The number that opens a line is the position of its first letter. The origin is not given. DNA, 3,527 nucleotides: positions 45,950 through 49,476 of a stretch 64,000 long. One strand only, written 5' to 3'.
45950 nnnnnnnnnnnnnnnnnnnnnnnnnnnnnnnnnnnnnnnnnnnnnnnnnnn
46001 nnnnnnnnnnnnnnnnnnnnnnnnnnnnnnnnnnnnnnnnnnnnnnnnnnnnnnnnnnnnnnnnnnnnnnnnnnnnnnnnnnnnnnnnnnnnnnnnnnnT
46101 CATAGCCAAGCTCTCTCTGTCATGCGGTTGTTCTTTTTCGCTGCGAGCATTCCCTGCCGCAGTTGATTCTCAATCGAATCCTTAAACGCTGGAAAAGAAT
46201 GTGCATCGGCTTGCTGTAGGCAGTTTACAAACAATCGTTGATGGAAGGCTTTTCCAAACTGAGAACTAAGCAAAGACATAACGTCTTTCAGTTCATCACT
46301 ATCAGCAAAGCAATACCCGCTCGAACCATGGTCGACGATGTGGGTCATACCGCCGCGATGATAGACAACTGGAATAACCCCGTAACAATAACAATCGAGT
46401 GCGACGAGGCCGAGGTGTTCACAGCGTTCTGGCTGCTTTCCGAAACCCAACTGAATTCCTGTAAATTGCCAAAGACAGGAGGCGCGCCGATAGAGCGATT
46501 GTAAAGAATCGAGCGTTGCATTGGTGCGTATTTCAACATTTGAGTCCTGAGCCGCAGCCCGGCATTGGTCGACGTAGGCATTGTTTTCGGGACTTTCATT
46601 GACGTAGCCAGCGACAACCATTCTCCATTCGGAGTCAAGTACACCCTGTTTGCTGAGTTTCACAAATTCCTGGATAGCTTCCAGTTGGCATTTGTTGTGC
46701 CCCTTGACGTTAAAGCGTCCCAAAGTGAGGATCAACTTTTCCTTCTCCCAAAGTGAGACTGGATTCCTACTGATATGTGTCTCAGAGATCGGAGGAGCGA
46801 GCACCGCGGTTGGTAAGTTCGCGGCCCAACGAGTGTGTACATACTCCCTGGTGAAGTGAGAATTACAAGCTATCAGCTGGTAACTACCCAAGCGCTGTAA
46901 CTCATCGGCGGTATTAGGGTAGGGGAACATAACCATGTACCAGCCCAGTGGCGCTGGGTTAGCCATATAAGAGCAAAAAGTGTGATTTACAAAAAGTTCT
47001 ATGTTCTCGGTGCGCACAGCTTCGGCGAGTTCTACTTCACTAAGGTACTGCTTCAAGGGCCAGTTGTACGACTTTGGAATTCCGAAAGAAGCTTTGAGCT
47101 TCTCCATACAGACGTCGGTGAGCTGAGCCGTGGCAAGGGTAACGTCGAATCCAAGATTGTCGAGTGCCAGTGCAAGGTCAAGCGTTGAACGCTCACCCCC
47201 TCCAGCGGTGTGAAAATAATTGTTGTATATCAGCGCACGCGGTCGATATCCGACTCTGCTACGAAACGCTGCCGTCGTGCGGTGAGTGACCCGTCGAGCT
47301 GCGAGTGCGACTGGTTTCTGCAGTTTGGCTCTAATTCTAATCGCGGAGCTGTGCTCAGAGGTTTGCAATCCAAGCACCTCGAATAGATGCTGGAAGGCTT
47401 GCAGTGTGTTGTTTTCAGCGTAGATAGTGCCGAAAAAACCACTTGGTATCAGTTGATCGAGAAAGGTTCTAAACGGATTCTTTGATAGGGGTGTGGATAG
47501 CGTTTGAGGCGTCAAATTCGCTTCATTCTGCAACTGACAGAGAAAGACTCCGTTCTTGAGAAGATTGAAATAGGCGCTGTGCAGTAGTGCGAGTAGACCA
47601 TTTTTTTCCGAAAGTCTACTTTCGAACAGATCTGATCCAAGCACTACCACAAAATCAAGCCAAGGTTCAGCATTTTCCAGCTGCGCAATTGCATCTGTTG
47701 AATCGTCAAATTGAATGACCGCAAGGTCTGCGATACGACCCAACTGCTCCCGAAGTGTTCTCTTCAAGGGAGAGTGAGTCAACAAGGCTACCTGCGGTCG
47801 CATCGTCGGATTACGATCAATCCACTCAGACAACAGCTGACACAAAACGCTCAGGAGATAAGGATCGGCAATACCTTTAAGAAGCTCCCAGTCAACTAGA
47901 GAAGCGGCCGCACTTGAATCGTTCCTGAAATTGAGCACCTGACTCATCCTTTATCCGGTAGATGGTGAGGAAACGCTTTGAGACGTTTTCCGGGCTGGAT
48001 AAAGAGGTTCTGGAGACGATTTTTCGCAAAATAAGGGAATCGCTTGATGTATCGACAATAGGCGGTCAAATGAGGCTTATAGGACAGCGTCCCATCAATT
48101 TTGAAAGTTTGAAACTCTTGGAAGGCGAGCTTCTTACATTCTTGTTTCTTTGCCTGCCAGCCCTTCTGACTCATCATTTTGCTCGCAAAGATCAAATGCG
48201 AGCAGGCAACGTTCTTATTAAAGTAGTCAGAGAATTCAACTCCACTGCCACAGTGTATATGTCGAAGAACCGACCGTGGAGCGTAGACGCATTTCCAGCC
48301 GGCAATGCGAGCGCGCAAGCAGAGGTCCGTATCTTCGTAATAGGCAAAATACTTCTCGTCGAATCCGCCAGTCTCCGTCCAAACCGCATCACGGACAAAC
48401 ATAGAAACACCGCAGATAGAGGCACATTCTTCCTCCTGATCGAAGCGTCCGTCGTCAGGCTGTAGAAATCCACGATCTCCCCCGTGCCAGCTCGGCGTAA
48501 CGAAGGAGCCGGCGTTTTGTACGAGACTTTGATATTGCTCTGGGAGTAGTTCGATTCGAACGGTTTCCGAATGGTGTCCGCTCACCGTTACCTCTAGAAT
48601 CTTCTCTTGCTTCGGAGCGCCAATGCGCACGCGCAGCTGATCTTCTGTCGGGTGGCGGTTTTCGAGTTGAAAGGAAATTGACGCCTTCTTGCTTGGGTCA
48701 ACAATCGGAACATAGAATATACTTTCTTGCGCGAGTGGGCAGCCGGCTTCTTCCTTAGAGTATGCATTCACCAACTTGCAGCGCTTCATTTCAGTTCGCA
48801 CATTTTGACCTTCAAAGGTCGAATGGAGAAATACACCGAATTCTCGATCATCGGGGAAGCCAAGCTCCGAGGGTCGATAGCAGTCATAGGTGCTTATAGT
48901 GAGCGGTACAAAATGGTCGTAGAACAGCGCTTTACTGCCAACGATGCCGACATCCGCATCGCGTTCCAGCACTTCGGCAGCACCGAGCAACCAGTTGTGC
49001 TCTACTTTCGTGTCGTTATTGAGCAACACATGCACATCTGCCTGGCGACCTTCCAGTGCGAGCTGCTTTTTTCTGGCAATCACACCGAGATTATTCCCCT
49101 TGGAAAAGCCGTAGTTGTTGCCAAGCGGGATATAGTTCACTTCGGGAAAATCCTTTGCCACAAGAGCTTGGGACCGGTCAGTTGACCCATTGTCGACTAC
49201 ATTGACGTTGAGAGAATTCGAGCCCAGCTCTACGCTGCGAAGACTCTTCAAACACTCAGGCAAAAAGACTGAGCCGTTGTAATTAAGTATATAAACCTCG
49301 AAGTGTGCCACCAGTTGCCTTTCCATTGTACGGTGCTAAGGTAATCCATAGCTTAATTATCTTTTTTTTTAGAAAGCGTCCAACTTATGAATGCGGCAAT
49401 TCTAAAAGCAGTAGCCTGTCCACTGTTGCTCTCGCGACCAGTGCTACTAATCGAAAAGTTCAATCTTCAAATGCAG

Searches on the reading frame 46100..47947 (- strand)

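Call 17: search_protein_families(library=pfam, proteins=[window:46100-47947:-], max_evalue=0.001)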
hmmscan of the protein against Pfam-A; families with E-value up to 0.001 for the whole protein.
window:46100-47947:- (615 aa): 3 families
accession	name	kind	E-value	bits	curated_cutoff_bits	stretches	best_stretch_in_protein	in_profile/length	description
PF00534.26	Glycos_transf_1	-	9.3e-12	45.3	26.4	1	399-555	11-150/172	Glycosyl transferases group 1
PF13692.12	Glyco_trans_1_4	-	3.4e-07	31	27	1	404-558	2-137/142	Glycosyl transferases group 1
PF13439.12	Glyco_transf_4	-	0.0001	22.8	28.5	1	249-327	2-84/170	Glycosyltransferase Family 4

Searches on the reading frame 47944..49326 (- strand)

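Call 17: search_protein_families(library=pfam, proteins=[window:47944-49326:-], max_evalue=0.001)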
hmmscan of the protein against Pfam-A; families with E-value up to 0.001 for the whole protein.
window:47944-49326:- (460 aa): 3 families
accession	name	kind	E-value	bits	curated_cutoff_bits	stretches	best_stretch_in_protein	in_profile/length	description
PF00535.33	Glycos_transf_2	-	1.5e-10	41.8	23.3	1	11-134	2-117/168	Glycosyl transferase family 2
PF13641.12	Glyco_tranf_2_3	-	8.3e-10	39.5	27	1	303-358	158-213/230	Glycosyltransferase like family 2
PF13632.12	Glyco_trans_2_3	-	1.3e-09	38.6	27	1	300-370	68-134/198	Glycosyl transferase family group 2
